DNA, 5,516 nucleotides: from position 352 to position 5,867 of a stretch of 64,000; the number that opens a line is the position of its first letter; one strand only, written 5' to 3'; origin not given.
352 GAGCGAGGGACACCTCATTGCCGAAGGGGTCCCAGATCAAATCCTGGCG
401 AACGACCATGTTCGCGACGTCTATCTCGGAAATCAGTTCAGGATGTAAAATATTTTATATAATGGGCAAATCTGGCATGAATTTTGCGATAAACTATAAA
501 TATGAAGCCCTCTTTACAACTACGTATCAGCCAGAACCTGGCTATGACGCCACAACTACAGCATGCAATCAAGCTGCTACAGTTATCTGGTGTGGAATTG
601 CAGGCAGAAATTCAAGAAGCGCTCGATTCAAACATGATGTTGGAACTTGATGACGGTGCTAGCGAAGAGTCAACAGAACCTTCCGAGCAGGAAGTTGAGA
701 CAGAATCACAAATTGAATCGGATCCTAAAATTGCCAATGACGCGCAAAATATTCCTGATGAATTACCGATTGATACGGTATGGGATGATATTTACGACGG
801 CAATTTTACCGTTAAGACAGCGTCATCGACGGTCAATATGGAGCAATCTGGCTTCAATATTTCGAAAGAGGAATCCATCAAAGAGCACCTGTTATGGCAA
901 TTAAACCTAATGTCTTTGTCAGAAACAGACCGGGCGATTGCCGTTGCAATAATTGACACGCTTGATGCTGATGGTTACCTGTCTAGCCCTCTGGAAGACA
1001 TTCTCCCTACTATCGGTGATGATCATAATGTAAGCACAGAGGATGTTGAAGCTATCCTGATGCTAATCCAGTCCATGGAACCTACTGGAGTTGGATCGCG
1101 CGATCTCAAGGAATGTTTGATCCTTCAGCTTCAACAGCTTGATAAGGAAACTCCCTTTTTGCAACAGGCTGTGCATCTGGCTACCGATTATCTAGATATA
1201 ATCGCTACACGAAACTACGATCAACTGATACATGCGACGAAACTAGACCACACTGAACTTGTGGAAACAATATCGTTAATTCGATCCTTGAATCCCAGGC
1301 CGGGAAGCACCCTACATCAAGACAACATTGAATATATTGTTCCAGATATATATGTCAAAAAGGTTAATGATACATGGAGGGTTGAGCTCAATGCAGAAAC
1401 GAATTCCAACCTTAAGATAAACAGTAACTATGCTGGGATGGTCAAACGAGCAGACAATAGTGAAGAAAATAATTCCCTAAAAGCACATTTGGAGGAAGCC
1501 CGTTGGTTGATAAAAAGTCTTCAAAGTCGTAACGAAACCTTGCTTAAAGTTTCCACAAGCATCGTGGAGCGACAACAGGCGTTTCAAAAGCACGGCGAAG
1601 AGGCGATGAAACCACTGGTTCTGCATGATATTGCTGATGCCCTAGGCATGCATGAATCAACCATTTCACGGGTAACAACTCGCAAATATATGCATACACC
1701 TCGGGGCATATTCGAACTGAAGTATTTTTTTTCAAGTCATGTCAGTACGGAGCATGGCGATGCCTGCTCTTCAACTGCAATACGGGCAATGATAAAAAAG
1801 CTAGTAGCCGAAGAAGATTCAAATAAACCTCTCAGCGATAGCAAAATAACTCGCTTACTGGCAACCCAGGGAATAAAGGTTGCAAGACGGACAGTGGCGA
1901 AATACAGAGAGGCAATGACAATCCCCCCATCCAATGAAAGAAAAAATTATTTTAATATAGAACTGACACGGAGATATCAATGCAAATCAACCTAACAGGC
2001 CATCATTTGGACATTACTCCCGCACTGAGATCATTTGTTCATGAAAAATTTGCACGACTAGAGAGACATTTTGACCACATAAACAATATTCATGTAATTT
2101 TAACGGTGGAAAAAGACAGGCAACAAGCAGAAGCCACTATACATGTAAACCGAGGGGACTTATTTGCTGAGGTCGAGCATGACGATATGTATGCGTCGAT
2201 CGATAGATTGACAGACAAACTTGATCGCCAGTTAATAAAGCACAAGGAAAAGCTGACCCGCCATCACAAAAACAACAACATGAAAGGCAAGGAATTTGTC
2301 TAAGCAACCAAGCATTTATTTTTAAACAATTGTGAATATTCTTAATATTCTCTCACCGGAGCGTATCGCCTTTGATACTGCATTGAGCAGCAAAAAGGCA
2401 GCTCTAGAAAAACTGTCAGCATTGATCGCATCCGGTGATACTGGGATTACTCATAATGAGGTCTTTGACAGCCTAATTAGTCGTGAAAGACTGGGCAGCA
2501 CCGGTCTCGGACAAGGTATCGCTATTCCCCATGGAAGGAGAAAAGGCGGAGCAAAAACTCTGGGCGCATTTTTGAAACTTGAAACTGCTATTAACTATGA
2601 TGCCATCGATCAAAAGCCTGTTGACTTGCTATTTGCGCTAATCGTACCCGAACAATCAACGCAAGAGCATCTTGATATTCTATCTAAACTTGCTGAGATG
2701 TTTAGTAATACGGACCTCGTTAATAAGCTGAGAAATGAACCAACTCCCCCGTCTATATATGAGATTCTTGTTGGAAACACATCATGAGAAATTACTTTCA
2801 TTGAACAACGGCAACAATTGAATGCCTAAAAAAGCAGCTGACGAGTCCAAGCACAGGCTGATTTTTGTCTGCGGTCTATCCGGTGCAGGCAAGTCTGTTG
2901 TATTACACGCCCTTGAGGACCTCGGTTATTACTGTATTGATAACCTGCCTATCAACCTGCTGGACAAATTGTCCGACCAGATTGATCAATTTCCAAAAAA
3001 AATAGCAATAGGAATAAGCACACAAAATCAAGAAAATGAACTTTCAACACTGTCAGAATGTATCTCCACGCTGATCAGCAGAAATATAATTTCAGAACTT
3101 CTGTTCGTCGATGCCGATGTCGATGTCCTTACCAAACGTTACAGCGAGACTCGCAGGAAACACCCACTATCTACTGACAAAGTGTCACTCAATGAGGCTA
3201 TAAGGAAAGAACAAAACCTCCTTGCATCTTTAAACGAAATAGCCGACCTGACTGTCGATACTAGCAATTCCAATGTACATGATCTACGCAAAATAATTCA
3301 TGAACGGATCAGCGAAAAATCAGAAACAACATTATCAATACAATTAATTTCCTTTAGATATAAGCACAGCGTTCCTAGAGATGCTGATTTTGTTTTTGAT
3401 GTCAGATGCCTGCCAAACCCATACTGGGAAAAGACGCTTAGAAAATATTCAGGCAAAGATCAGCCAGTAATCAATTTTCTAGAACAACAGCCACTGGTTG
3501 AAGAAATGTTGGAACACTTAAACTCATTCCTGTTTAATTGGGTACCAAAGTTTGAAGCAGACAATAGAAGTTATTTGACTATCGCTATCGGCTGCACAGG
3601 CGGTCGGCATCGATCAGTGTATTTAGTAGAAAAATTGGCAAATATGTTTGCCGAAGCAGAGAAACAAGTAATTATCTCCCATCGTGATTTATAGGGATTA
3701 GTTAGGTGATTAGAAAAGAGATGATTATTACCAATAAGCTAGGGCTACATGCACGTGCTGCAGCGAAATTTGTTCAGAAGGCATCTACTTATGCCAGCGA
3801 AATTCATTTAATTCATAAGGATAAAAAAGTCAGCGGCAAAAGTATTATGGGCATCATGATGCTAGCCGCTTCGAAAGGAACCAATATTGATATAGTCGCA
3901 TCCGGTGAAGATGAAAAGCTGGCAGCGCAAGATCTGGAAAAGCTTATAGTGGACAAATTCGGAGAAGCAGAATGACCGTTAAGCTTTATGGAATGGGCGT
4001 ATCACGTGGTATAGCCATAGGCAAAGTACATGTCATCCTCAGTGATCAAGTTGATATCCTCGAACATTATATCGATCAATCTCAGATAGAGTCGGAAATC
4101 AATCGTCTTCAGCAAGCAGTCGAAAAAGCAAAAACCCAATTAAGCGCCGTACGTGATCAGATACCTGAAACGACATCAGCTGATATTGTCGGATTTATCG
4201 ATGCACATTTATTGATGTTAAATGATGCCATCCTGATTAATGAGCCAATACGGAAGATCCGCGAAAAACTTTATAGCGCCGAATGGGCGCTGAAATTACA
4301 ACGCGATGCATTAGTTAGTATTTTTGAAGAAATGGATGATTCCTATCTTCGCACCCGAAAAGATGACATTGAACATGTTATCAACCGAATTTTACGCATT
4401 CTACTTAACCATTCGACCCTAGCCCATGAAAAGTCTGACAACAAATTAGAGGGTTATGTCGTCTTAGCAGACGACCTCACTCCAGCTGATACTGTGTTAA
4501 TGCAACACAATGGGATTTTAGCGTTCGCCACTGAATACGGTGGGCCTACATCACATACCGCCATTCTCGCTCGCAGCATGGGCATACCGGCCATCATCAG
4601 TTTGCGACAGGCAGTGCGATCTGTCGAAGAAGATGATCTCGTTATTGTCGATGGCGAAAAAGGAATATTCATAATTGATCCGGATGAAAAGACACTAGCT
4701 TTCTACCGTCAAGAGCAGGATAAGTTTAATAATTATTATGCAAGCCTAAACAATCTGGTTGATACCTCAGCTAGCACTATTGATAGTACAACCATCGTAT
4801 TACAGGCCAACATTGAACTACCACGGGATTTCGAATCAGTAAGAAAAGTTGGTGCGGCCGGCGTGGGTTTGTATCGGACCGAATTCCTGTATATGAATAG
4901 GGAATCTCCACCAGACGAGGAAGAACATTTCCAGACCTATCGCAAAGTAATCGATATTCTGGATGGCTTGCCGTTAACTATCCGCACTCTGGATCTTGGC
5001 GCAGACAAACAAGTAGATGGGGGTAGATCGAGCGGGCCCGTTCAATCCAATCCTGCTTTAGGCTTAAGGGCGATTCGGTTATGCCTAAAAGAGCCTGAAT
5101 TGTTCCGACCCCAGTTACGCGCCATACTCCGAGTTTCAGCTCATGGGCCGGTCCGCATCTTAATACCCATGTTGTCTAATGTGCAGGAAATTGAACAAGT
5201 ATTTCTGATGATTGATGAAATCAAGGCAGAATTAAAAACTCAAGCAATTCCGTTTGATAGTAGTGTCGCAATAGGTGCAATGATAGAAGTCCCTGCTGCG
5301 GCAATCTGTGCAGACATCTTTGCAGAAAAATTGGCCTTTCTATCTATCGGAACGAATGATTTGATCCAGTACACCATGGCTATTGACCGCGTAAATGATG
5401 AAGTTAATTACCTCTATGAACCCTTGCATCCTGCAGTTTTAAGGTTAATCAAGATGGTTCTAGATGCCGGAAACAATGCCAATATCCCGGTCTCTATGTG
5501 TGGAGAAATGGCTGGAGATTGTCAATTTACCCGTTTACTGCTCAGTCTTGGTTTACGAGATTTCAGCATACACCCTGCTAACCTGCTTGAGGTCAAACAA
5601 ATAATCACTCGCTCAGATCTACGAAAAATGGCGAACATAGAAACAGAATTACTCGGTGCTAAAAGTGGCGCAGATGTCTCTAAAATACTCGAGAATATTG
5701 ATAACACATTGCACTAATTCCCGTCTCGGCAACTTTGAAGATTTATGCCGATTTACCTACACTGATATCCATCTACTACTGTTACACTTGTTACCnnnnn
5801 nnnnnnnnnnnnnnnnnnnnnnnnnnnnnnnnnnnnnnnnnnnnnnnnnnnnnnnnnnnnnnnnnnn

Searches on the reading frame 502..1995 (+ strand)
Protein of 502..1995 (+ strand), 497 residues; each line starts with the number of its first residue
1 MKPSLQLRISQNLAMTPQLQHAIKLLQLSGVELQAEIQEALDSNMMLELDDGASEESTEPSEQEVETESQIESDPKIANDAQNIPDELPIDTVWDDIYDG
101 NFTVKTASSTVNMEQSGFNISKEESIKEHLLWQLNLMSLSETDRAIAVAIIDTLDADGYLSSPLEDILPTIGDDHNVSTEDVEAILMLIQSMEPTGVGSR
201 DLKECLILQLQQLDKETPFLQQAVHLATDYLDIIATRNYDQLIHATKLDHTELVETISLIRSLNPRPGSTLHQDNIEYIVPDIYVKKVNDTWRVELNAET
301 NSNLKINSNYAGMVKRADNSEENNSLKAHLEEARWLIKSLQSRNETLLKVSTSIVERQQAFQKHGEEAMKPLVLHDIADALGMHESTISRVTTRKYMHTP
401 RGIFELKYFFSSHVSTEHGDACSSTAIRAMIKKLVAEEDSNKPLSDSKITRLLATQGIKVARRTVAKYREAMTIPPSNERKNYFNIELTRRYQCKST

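Call 53: search_protein_families(library=pfam, proteins=[window:502-1995:+], max_evalue=0.001)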
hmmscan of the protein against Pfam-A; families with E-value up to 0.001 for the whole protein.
window:502-1995:+ (497 aa): 3 families
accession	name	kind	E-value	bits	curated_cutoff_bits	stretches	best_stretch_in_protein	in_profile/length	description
PF04552.19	Sigma54_DBD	-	1.4e-68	230.1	22.8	1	325-481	3-159/160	Sigma-54, DNA binding domain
PF04963.19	Sigma54_CBD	-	8.2e-58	195.6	22.9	1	120-310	6-185/185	Sigma-54 factor, core binding domain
PF00309.25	Sigma54_AID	-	6.8e-14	51.9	23.8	1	4-49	1-46/46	Sigma-54 factor, Activator interacting domain (AID)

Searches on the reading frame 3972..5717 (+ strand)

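Call 53: search_protein_families(library=pfam, proteins=[window:3972-5717:+], max_evalue=0.001)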
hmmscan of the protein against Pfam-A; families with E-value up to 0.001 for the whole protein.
window:3972-5717:+ (581 aa): 3 families
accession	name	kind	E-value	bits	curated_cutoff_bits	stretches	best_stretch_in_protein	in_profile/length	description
PF02896.24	PEP-utilizers_C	-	1.5e-103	346.5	22.8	1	259-548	4-291/293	PEP-utilising enzyme, PEP-binding domain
PF05524.18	PEP-utilisers_N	-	6.4e-30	104.2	24.4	1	7-129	2-121/121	PEP-utilising enzyme, N-terminal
PF00391.29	PEP-utilizers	-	1.4e-22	79.5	23.1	1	160-231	3-72/72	PEP-utilising enzyme, mobile domain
